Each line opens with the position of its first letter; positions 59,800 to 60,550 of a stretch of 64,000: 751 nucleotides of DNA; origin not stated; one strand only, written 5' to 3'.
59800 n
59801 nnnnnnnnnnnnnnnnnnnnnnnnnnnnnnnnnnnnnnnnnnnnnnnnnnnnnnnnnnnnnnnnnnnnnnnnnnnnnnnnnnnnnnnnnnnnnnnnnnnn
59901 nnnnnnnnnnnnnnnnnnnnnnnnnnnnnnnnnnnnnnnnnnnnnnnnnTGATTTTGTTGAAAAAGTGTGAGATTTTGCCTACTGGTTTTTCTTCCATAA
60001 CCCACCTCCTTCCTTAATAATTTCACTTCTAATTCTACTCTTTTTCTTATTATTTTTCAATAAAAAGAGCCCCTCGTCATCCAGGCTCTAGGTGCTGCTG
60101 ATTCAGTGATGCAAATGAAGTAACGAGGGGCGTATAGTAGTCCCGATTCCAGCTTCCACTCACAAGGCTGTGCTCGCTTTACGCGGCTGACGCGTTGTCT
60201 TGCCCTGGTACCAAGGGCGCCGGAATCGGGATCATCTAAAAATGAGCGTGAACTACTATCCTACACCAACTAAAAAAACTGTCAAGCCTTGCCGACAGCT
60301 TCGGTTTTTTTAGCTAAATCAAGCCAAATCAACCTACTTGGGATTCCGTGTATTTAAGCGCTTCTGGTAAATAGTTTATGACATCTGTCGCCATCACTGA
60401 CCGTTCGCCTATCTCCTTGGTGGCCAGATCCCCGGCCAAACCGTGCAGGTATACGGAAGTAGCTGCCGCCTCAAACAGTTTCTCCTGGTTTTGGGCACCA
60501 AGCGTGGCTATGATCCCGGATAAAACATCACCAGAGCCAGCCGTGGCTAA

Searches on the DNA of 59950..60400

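Call 86: search_rna_families(source=window, start=59950, end=60400, threshold=evalue, max_evalue=1)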
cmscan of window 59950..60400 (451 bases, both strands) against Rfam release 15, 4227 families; matches with E-value up to 1: 1.
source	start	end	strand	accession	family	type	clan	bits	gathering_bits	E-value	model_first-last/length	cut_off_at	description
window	60007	60157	+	RF01946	KCNQ1OT1_1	Gene; lncRNA;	-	8.8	70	0.34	302-464/464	no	KCNQ1 overlapping transcript 1 conserved region 1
